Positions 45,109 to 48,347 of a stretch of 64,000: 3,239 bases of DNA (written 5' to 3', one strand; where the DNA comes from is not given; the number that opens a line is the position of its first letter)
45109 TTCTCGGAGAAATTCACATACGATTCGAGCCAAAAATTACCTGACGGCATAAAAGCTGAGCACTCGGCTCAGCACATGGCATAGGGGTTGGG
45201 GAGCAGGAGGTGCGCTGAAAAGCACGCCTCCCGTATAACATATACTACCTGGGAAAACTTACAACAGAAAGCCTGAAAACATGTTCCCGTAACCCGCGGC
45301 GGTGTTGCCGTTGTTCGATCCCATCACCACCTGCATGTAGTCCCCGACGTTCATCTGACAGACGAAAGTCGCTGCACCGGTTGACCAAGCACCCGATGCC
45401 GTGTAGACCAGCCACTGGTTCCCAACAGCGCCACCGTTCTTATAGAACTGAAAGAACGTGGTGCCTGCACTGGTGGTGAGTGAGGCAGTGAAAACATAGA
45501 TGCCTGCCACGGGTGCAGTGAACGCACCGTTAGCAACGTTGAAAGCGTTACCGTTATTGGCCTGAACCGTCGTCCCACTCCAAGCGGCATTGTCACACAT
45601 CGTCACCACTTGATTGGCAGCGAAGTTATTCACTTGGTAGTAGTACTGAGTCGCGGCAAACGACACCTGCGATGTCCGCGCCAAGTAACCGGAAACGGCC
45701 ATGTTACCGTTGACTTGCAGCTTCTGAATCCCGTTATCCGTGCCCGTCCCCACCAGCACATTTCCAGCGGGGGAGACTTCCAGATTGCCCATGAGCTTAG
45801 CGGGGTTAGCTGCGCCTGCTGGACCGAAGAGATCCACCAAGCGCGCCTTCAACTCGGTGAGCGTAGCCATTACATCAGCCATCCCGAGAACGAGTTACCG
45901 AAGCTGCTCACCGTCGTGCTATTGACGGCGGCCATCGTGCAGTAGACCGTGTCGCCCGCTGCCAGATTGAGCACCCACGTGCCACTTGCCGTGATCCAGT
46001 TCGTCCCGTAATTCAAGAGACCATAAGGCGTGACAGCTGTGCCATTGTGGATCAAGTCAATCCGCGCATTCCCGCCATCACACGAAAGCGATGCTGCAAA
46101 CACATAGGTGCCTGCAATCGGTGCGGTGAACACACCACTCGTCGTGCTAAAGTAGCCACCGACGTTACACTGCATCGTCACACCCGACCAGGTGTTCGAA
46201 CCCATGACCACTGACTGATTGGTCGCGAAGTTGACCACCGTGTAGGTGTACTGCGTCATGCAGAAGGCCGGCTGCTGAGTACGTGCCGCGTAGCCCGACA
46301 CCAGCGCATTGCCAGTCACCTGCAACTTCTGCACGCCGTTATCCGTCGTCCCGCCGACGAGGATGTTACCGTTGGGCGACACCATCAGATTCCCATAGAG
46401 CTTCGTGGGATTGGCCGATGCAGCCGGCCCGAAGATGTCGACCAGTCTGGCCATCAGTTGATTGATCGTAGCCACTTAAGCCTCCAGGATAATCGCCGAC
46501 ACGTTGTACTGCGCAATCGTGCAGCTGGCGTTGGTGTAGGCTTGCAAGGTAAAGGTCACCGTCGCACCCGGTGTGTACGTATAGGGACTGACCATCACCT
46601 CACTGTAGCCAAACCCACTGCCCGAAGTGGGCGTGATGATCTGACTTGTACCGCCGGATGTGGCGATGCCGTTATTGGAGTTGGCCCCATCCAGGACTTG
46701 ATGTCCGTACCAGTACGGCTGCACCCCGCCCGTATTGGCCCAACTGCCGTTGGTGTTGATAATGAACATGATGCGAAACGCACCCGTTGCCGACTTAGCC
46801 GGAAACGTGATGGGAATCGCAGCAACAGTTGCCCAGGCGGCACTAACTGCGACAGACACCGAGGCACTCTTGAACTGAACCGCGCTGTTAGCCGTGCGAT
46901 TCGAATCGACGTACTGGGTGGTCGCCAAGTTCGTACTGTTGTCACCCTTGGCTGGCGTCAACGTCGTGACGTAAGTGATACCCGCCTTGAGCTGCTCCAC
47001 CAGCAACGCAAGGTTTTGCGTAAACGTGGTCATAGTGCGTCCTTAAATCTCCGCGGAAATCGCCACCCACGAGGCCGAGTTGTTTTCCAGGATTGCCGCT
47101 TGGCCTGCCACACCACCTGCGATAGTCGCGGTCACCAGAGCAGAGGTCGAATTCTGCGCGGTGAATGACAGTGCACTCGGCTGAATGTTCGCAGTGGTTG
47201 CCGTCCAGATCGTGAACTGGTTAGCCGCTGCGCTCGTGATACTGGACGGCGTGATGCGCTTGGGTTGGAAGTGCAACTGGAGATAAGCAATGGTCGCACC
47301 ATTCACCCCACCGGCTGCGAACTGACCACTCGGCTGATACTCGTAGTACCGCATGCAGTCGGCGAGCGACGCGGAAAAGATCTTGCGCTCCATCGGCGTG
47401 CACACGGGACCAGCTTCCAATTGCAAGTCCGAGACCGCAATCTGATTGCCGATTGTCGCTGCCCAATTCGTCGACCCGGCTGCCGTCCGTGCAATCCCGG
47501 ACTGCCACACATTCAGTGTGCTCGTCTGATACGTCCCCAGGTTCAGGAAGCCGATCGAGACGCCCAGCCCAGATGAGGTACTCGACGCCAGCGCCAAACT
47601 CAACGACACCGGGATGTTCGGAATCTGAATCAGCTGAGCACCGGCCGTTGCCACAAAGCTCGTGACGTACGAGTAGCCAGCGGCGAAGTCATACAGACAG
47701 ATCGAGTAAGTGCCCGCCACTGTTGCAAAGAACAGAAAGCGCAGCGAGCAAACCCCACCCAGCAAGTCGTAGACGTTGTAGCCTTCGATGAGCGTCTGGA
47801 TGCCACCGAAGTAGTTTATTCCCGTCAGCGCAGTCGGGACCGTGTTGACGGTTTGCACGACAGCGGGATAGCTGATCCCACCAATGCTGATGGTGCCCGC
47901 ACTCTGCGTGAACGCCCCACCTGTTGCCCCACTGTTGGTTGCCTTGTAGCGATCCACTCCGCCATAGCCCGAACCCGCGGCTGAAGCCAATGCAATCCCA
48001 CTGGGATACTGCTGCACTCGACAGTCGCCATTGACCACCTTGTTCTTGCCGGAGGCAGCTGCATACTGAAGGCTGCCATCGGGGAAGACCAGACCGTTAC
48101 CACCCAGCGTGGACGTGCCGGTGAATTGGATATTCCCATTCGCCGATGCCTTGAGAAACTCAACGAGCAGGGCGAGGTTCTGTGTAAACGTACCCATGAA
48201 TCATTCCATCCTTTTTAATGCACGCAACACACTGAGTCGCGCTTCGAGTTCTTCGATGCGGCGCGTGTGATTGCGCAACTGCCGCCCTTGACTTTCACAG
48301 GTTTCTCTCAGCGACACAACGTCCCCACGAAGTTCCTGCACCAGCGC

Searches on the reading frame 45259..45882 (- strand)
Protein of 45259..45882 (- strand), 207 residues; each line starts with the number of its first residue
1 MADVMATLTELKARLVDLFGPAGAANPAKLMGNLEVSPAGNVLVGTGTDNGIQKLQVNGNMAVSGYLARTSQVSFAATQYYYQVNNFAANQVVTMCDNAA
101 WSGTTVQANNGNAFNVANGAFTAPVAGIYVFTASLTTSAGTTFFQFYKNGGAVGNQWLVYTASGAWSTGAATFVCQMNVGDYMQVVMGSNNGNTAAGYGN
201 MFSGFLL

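Call 20: search_protein_families(library=phrogs, proteins=[window:45259-45882:-], max_evalue=0.001)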
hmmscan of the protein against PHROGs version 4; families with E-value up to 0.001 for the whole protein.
window:45259-45882:- (207 aa): 1 family
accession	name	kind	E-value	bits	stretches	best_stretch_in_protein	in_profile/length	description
phrog_15750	-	unknown function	1.9e-10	42.1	1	75-205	26-165/168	-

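Call 21: search_protein_families(library=pfam, proteins=[window:45259-45882:-], max_evalue=0.01)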
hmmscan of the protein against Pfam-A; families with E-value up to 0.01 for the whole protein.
window:45259-45882:- (207 aa): 1 family
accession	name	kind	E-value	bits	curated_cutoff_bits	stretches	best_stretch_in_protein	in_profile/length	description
PF00386.27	C1q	-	1.8e-10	41.5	23.7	1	104-207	22-127/127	C1q domain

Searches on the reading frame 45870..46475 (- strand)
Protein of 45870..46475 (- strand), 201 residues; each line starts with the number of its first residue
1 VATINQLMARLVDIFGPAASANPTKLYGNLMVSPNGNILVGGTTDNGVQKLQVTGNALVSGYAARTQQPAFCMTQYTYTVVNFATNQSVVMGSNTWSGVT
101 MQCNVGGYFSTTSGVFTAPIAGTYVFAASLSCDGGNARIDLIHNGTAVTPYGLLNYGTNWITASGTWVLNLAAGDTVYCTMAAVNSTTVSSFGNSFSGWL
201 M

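Call 20: search_protein_families(library=phrogs, proteins=[window:45870-46475:-], max_evalue=0.001)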
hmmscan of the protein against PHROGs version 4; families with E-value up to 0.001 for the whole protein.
window:45870-46475:- (201 aa): 1 family
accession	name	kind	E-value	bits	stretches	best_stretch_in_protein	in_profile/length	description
phrog_15750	-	unknown function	3.6e-09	38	1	54-187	13-150/168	-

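Call 21: search_protein_families(library=pfam, proteins=[window:45870-46475:-], max_evalue=0.01)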
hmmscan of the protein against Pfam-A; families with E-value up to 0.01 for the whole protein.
window:45870-46475:- (201 aa): 1 family
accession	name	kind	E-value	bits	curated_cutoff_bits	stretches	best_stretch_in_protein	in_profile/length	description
PF00386.27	C1q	-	4.8e-14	53.1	23.7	1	101-201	24-127/127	C1q domain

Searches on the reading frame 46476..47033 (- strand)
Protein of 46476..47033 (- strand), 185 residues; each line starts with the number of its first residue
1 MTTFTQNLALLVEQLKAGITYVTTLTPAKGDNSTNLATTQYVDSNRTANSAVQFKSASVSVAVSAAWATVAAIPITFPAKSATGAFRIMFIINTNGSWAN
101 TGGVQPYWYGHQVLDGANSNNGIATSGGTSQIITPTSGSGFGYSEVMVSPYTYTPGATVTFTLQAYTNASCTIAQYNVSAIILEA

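Call 20: search_protein_families(library=phrogs, proteins=[window:46476-47033:-], max_evalue=0.001)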
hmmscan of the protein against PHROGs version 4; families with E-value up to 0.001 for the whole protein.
window:46476-47033:- (185 aa): 0 families

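Call 21: search_protein_families(library=pfam, proteins=[window:46476-47033:-], max_evalue=0.01)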
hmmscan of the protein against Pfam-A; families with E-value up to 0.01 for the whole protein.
window:46476-47033:- (185 aa): 1 family
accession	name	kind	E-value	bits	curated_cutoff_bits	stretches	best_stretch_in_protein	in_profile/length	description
PF07703.20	A2M_BRD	-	0.0052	17.5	22.7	0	148-177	103-134/140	Alpha-2-macroglobulin bait region domain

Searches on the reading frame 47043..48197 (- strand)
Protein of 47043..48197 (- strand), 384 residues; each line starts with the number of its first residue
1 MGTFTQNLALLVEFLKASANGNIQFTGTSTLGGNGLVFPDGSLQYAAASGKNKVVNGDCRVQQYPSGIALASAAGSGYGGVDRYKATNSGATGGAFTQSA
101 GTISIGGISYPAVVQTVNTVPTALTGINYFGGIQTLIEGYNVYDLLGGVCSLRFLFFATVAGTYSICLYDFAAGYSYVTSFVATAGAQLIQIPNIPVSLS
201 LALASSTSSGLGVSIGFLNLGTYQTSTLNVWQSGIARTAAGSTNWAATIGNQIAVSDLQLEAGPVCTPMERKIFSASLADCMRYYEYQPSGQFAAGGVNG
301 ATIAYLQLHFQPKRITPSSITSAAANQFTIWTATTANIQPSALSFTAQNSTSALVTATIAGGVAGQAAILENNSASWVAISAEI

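Call 20: search_protein_families(library=phrogs, proteins=[window:47043-48197:-], max_evalue=0.001)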
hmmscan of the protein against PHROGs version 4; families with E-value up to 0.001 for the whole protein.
window:47043-48197:- (384 aa): 2 families
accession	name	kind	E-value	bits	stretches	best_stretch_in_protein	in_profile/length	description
phrog_4492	-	tail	5.3e-12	45.7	1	46-346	787-1052/1096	tail fiber protein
phrog_27782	-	unknown function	1e-05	25.4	1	29-288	291-542/644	-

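Call 21: search_protein_families(library=pfam, proteins=[window:47043-48197:-], max_evalue=0.01)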
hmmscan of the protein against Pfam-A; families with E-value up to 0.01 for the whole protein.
window:47043-48197:- (384 aa): 0 families
